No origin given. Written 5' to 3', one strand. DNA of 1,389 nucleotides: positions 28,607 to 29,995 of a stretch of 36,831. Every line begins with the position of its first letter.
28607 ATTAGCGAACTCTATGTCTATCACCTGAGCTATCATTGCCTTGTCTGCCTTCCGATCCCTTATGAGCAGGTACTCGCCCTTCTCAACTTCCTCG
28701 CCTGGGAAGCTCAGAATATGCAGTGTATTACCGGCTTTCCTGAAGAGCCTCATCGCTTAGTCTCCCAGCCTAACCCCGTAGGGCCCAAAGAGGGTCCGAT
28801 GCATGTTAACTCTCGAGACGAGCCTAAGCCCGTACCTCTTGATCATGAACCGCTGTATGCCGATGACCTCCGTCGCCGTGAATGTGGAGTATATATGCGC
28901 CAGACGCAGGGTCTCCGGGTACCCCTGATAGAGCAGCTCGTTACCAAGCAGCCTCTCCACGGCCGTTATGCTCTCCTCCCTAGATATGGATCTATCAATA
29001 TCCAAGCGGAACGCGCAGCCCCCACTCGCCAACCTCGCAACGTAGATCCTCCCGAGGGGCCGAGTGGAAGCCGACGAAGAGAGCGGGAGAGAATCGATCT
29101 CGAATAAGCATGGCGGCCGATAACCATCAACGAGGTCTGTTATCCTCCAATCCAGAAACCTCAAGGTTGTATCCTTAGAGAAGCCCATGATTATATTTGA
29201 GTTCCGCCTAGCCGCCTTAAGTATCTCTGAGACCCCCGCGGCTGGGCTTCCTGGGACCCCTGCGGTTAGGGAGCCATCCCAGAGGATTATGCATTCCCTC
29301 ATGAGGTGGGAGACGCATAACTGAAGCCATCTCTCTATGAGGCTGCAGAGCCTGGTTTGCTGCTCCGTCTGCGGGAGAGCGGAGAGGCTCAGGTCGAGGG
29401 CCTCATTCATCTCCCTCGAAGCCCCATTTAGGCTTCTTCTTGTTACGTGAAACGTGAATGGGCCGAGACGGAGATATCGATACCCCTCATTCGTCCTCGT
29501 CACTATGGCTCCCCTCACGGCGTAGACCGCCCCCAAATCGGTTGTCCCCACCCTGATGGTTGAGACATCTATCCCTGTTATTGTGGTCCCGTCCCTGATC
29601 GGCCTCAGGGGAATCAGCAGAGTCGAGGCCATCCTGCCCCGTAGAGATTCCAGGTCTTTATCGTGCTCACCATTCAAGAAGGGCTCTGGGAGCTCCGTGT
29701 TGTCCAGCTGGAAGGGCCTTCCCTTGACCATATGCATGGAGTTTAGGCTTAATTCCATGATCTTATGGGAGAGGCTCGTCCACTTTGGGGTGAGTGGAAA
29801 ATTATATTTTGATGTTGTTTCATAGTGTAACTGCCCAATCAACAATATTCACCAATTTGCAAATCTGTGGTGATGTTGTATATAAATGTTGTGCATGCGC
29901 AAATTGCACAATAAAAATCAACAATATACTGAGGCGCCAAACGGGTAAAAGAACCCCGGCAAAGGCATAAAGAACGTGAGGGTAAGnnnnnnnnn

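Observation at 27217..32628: Candidate undescribed system: stand-alone nurA-herA operon wired to three paralogous beta-hairpin/winged-helix proteins and a DUF523 Fe-S protein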

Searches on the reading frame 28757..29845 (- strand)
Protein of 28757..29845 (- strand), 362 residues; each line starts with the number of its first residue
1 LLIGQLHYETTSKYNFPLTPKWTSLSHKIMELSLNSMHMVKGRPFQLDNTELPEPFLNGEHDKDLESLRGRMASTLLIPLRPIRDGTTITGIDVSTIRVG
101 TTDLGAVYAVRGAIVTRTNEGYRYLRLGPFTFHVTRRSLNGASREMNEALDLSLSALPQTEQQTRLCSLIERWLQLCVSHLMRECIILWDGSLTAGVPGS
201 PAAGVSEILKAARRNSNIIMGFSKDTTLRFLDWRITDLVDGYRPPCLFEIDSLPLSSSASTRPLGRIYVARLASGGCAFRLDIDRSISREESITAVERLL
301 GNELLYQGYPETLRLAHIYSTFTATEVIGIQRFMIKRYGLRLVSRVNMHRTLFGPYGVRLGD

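Call 3: search_protein_families(library=pfam, proteins=[window:28757-29845:-], max_evalue=0.1)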
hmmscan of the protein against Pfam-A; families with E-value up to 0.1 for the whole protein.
window:28757-29845:- (362 aa): 1 family
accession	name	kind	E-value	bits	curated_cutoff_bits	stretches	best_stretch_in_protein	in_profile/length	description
PF09376.16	NurA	-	5.1e-05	23.3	21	1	88-317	2-249/254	NurA domain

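Call 10: search_protein_families(library=padloc, proteins=[window:28757-29845:-], max_evalue=0.01)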
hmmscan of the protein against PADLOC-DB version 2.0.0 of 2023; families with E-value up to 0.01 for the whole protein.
window:28757-29845:- (362 aa): 0 families

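Call 11: search_protein_families(library=ncbifam, proteins=[window:28757-29845:-], max_evalue=0.01)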
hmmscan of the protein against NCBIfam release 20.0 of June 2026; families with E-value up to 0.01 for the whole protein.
window:28757-29845:- (362 aa): 0 families

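Call 19: find_homologous_proteins(query=window:28757-29845:-, max_evalue=0.001)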
Query window:28757-29845:- (362 aa): 1661 proteins with E <= 0.001 among 7921 candidates; the best 120 are listed.
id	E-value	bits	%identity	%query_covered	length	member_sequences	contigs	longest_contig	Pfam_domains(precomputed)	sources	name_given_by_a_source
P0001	1.4e-239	812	100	100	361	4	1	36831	-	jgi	-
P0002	5.2e-189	646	80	100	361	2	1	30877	-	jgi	jgi:hypothetical protein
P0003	6.5e-164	563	69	100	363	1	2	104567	-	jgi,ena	-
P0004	3.3e-163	561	70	100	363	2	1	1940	PF09376.17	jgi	-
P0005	7.9e-161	553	67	100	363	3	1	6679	PF09376.17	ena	-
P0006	5.1e-160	550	68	100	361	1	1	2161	PF09376.17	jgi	-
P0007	3.6e-158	544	67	100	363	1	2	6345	PF09376.17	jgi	-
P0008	1.0e-157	543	67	100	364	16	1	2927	PF09376.17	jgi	-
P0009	1.7e-150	519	63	100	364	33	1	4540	-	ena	-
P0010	5.0e-149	514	65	100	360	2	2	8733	PF09376.17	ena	-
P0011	1.6e-148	513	64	100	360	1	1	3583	PF09376.17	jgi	-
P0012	2.5e-148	512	65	100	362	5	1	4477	PF09376.17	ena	-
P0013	1.9e-147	509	68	90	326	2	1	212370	PF09376.17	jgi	-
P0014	3.8e-147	508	64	100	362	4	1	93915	PF09376.17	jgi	-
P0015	3.8e-145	501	63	100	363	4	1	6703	PF09376.17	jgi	-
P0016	1.9e-139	483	61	100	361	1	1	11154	PF09376.17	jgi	-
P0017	6.7e-138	478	64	92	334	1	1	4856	PF09376.17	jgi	-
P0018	1.8e-137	476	66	90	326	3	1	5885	PF09376.17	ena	-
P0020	1.7e-130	453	57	100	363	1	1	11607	PF09376.17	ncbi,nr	ncbi:MAG: DNA double-strand break repair nuclease NurA [Candidatus Bathyarchaeota archaeon]|nr:DNA d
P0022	3.1e-126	439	56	100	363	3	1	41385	PF09376.17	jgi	-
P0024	7.4e-120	418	54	100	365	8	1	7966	PF09376.17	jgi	-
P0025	1.8e-119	417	53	100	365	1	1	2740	PF09376.17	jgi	jgi:hypothetical protein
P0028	1.0e-117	411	52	100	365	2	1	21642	PF09376.17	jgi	jgi:hypothetical protein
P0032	7.5e-116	405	53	100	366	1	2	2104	PF09376.17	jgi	-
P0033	8.7e-116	405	53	100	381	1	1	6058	PF09376.17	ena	-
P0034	8.7e-116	405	53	100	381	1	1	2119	PF09376.17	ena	-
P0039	1.3e-113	398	51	100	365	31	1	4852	PF09376.17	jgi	-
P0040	9.1e-113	395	52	100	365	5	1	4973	PF09376.17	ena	-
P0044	7.0e-111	389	53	93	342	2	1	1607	PF09376.17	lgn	-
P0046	1.4e-110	388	50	100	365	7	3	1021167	PF09376.17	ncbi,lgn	-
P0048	1.1e-107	378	52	98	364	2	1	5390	PF09376.17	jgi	jgi:hypothetical protein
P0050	2.4e-107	377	53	92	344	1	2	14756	PF09376.17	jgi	jgi:hypothetical protein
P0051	3.1e-107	377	53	90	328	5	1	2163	PF09376.17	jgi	-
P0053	9.8e-107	375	53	90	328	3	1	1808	PF09376.17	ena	-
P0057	3.5e-102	360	52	90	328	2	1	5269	PF09376.17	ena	-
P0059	9.2e-99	349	48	100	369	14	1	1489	PF09376.17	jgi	-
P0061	2.6e-97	344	55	78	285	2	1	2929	PF09376.17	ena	-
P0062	8.5e-97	342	48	99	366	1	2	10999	PF09376.17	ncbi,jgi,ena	-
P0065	3.6e-95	337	47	100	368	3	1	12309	PF09376.17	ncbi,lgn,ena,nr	ncbi:TPA: DNA double-strand break repair nuclease NurA [Candidatus Bathyarchaeota archaeon]|nr:DNA d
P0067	1.7e-94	335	48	98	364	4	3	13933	PF09376.17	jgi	jgi:hypothetical protein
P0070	5.4e-94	333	46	99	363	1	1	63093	PF09376.17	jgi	-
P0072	7.9e-94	333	47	98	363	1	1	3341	PF09376.17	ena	-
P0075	1.3e-93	332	48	98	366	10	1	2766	PF09376.17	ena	-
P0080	4.2e-93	330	47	100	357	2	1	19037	PF09376.17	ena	-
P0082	6.0e-93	330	47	98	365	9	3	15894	PF09376.17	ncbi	ncbi:MAG: DNA double-strand break repair nuclease NurA [Candidatus Bathyarchaeia archaeon]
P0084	6.9e-93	330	46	100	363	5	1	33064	PF09376.17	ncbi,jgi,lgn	-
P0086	1.1e-92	329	46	98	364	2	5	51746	PF09376.17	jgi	-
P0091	2.2e-92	328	47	99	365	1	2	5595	PF09376.17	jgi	-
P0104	3.3e-90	321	44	99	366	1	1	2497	PF09376.17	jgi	-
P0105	5.8e-90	320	44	98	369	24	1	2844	PF09376.17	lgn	-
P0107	7.8e-90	320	46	100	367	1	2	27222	PF09376.17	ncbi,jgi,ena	-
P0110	2.5e-89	318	44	98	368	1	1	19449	PF09376.17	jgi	jgi:hypothetical protein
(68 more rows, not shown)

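Call 22: find_related_loci(query=A2, collection=genome_contigs, flank=10000)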
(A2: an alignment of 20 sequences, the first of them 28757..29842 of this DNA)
Query A2 (361 aa) in genome_contigs; peptide patterns used: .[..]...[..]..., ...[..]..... (x = any residue, [..] = any of these).
368 stretches matched a pattern; 353 encode a relative of the query (tblastn E <= 1e-3); the best 80 are kept; 80 distinct loci.
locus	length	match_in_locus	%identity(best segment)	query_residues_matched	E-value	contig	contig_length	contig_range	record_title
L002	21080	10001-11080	65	1-361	1e-155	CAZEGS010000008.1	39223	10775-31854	MAG TPA_asm: uncultured Candidatus Bathyarchaeia archaeon isolate binchicken_co6_533 genome assembly, contig: NODE_681_l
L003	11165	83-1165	63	1-360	7e-154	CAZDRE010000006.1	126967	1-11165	MAG TPA_asm: uncultured Candidatus Bathyarchaeia archaeon isolate SRP338002_co1_87 genome assembly, contig: NODE_146_len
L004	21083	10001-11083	62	1-360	4e-152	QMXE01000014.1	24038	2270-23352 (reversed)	MAG: Candidatus Bathyarchaeota archaeon isolate B71_G16 B71_Guay16_scaffold_00853, whole genome shotgun sequence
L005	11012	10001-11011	66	1-336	1e-149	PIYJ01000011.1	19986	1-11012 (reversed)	MAG: Candidatus Bathyarchaeota archaeon isolate M10_bin190 bin1901_scaffold987, whole genome shotgun sequence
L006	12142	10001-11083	58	1-361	2e-143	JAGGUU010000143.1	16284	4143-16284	MAG: Candidatus Bathyarchaeota archaeon isolate AUK082 PB_MBMC_036_c_000000000071, whole genome shotgun sequence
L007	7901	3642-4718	57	3-361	7e-141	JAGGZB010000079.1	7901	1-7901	MAG: Candidatus Bathyarchaeota archaeon isolate AUK193 PB_MBMC_147_c_000000000048, whole genome shotgun sequence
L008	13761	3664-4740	57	3-361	9e-137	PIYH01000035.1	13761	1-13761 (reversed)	MAG: Candidatus Bathyarchaeota archaeon isolate M10_bin190 bin1904_scaffold3021, whole genome shotgun sequence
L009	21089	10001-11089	53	1-361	1e-128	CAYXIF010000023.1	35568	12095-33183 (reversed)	MAG TPA_asm: uncultured Candidatus Bathyarchaeia archaeon isolate binchicken_co124_354 genome assembly, contig: NODE_367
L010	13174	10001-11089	55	1-361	6e-126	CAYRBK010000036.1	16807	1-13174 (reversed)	MAG TPA_asm: uncultured Candidatus Bathyarchaeia archaeon isolate binchicken_co124_317 genome assembly, contig: NODE_180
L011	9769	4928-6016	54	1-361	2e-124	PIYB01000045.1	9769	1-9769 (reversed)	MAG: Candidatus Bathyarchaeota archaeon isolate M8_bin162 bin162_scaffold4694, whole genome shotgun sequence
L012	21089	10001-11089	51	1-361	2e-119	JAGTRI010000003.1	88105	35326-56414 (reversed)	MAG: Candidatus Bathyarchaeota archaeon isolate JZ-2_2_bin_4.4 JZ-2_2_bin_4.4_NODE_3, whole genome shotgun sequence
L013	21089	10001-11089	51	1-361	2e-117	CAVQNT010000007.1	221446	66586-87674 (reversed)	MAG: Candidatus Bathyarchaeota archaeon isolate MFD04408.bin.1.228 genome assembly, contig: contig_58755, whole genome s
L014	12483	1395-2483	52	1-361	7e-117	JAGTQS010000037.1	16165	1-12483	MAG: Candidatus Bathyarchaeota archaeon isolate QZM_B1_bin_12_1 QZM_B1_bin_12_1_scaffold_3709_curated, whole genome shot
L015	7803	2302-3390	51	1-361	1e-113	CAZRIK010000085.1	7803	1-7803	MAG TPA_asm: uncultured Candidatus Bathyarchaeia archaeon isolate binchicken_co378_2 genome assembly, contig: NODE_7140_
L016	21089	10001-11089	50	1-361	4e-112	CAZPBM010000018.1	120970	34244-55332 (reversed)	MAG TPA_asm: uncultured Candidatus Bathyarchaeia archaeon isolate SRP231805_co4_155 genome assembly, contig: k141_331015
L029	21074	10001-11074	46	1-356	1e-97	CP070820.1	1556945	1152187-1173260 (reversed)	MAG: Candidatus Bathyarchaeum sp. isolate bin115 chromosome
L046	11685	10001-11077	46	1-356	2e-94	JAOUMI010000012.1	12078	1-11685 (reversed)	MAG: Candidatus Bathyarchaeota archaeon isolate 8_1_July_SF_Bin33 8_1_July_SF_Bin33_scaffold_2085_c1, whole genome shotg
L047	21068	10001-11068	43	1-356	6e-94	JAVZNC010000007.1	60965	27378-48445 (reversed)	MAG: Candidatus Bathyarchaeia archaeon isolate DRTY-6_201912_bins_40 DRTY-6_201912_bins_40_scaffold_7, whole genome shot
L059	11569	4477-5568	42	1-356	8e-92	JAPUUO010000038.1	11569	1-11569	MAG: Candidatus Bathyarchaeota archaeon isolate 390cm_MaxBin_5k.016 NODE_5650_length_11569_cov_109.040472, whole genome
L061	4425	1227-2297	46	1-356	5e-92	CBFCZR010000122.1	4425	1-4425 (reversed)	MAG TPA_asm: Candidatus Bathyarchaeota archaeon isolate SRR6194934_binner123_Refined_40 genome assembly, contig: ERZ7813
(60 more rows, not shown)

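Call 55: search_solved_structures(query=A2, max_evalue=1)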
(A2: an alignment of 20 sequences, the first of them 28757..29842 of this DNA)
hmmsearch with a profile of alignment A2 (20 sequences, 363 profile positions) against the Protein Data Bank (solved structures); distinct sequences matched with E-value up to 1: 1.
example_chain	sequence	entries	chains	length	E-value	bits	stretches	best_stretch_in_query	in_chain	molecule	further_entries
4fho_A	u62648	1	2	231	0.22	14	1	220-274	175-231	Internalin C2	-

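Call 56: search_solved_structures(query=L002:11086-12555:+, max_evalue=0.01)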
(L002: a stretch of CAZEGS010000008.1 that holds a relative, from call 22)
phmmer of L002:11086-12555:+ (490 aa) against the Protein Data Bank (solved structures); distinct sequences matched with E-value up to 0.01: 4.
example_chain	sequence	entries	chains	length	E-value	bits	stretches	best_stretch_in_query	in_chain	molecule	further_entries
4d2i_A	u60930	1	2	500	7e-11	44.9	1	164-476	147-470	HERA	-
9x1l_A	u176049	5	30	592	3.8e-07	32.6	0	381-467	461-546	DNA helicase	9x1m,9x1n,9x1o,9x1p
8wet_A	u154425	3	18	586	7.1e-05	25.1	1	313-432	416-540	TdpA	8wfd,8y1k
8j4u_M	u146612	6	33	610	0.00047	22.4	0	355-464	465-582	Nucleoside triphosphate hydrolase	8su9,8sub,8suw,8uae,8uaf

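Call 64: search_protein_families(library=pfam, proteins=[L059:7585-8796:+, L059:8789-10873:+, L047:13047-13505:-, L061:454-708:+, L046:8114-8524:+, L002:11086-12555:+], max_evalue=0.01)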
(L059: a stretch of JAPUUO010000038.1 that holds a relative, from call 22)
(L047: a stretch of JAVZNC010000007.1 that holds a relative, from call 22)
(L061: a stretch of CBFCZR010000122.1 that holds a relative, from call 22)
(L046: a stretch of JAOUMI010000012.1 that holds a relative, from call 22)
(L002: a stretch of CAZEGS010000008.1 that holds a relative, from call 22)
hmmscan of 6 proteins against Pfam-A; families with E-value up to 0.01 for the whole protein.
L059:7585-8796:+ (404 aa): 2 families
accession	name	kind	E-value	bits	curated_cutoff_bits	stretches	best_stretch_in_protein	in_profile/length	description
PF00149.33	Metallophos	-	1.7e-09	38.8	21.5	1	7-204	2-191/191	Calcineurin-like phosphoesterase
PF12850.12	Metallophos_2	-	0.00033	21.1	27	1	8-222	3-137/154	Calcineurin-like phosphoesterase superfamily domain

L059:8789-10873:+ (695 aa): 7 families
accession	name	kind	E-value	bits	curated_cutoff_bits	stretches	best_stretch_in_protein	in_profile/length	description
PF02463.25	SMC_N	-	1.2e-17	64.5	40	2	3-47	2-48/220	RecF/RecN/SMC N terminal domain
PF13476.12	AAA_23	-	1.3e-10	42.7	27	0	6-253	2-167/201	AAA domain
PF13175.12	AAA_15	-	2.3e-10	41.1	32.1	1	1-426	1-287/374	AAA ATPase domain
PF13166.12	AAA_13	-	9.2e-10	38.3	36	1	357-683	255-584/713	AAA domain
PF13304.12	AAA_21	-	2.6e-07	31.4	27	1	25-52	1-30/304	AAA domain, putative AbiEii toxin, Type IV TA system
PF13514.12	AAA_27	-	0.0012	18.9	22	1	1-131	1-129/206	AAA domain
PF04423.19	Rad50_zn_hook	-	0.0015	18.8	24.3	1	349-382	10-44/52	Rad50 zinc hook motif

L047:13047-13505:- (153 aa): 2 families
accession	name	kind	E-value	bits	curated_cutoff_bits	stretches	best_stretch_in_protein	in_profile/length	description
PF00293.34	NUDIX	-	1e-21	77.8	21.1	1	15-137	3-129/134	NUDIX domain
PF14815.12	NUDIX_4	-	2.5e-09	37.3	35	1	20-140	3-112/113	NUDIX domain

L061:454-708:+ (85 aa): 5 families
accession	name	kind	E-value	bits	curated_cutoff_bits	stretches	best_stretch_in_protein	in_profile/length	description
PF14947.12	HTH_45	-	7.4e-24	84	25.5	1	7-82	1-75/77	Winged helix-turn-helix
PF14277.12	DUF4364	-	0.00059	20.1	26.9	1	36-74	31-71/162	Domain of unknown function (DUF4364)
PF24409.1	wHTH-PRTase_assc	-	0.0025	18.3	27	1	17-78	3-60/83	wHTH-PRTase associated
PF23898.1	Crass_capsid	-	0.0037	16.1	27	1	27-69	292-333/496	Crassvirus major capsid protein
PF25213.1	HVO_A0261_N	-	0.0054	17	35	1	20-81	20-79/86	HVO_A0261 N-terminal domain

L046:8114-8524:+ (137 aa): 0 families

L002:11086-12555:+ (490 aa): 4 families
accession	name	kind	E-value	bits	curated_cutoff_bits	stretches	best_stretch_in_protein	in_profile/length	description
PF01935.23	DUF87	-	2.4e-15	57.7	23.2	1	138-349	1-219/220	Helicase HerA, central domain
PF20720.3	nSTAND3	-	0.0041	17.3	27.2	0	159-192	18-51/155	Novel STAND NTPase 3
PF13401.12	AAA_22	-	0.0061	17.3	27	0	162-215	9-33/130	AAA domain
PF10609.15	ParA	-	0.0075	16.1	27.1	0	159-194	5-40/246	NUBPL iron-transfer P-loop NTPase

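Call 65: search_solved_structures(query=L059:7585-8796:+, max_evalue=0.001)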
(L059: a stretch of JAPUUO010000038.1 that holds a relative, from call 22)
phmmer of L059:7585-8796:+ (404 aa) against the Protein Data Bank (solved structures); distinct sequences matched with E-value up to 0.001: 18.
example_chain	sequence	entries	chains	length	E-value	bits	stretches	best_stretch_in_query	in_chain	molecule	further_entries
3auz_A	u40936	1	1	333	2.1e-27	99.4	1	7-259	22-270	DNA double-strand break repair protein mre11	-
4tug_C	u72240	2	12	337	2.3e-27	99.3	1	7-259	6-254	DNA double-strand break repair protein Mre11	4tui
3av0_A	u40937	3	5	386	3.2e-27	98.8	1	7-259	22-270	DNA double-strand break repair protein mre11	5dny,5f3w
4hd0_A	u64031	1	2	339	4.3e-25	91.8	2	7-115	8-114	DNA double-strand break repair protein Mre11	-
3dsc_A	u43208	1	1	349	5e-25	91.6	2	7-115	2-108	DNA double-strand break repair protein mre11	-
1ii7_A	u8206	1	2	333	5e-25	91.6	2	7-115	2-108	Mre11 nuclease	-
3dsd_A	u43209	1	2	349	8.3e-24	87.6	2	7-115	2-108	DNA double-strand break repair protein mre11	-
1s8e_A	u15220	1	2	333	1.4e-22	83.6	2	7-115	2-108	exonuclease putative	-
4o24_A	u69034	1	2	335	2.8e-09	39.8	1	3-251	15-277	Exonuclease, putative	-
2q8u_A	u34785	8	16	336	2.9e-09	39.7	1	3-251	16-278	Exonuclease, putative | Nuclease SbcCD subunit D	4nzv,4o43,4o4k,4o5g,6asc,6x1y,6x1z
3qg5_C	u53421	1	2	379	2.3e-08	36.8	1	8-252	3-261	Mre11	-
3thn_A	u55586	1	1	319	8.7e-08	34.9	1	8-251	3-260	Exonuclease, putative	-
3tho_B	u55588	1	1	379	1.4e-07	34.2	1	8-252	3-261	Exonuclease, putative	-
7dog_A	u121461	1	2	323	2.4e-07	33.4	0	8-93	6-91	Nuclease SbcCD subunit D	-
3t1i_A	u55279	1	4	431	0.0002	23.8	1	6-75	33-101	Double-strand break repair protein MRE11A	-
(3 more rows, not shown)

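Call 66: search_solved_structures(query=L059:8789-10873:+, max_evalue=0.001)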
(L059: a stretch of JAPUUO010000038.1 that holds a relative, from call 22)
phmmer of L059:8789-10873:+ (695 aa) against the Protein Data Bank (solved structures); distinct sequences matched with E-value up to 0.001: 19.
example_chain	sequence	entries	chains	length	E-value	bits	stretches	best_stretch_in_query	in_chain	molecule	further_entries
5f3w_B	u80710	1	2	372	5e-32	114.6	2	3-223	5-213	DNA double-strand break repair Rad50 ATPase,DNA double-strand break repair Rad50 ATPase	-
3aux_A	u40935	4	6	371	7.2e-32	114.1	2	3-186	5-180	DNA double-strand break repair rad50 ATPase | DNA double-strand break repair Rad50 ATPase,DNA double-strand break repair Rad50 ATPase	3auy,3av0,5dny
3qku_A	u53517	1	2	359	6.1e-20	74.7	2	576-693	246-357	DNA double-strand break repair rad50 ATPase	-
4nch_A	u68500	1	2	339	1.1e-19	73.9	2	579-693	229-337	DNA double-strand break repair Rad50 ATPase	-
3qkt_A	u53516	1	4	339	2.7e-19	72.6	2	579-693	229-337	DNA double-strand break repair rad50 ATPase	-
4nci_A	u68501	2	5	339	1.5e-18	70.1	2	577-693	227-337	DNA double-strand break repair Rad50 ATPase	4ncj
4nck_A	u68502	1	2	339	2.2e-18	69.5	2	579-693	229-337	DNA double-strand break repair Rad50 ATPase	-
3qf7_A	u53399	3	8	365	1.6e-14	56.8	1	8-164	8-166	Rad50 | Probable DNA double-strand break repair Rad50 ATPase,Probable DNA double-strand break repa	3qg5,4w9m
3tho_A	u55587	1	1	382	7.6e-13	51.2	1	8-164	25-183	Probable DNA double-strand break repair Rad50 ATPase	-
1f2t_B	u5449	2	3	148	2.7e-12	49.4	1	576-693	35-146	RAD50 ABC-ATPASE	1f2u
1ii8_B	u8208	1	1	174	4e-12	48.9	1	574-693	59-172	Rad50 ABC-ATPase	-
1us8_B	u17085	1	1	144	1.3e-11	47.2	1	576-693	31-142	DNA DOUBLE-STRAND BREAK REPAIR RAD50 ATPASE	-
3qkr_B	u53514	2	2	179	3e-11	46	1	560-693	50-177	DNA double-strand break repair rad50 ATPase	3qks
3qkr_A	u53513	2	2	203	3.1e-07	32.7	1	1-189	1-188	DNA double-strand break repair rad50 ATPase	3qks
1ii8_A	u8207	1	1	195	3.7e-07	32.5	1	1-188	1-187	Rad50 ABC-ATPase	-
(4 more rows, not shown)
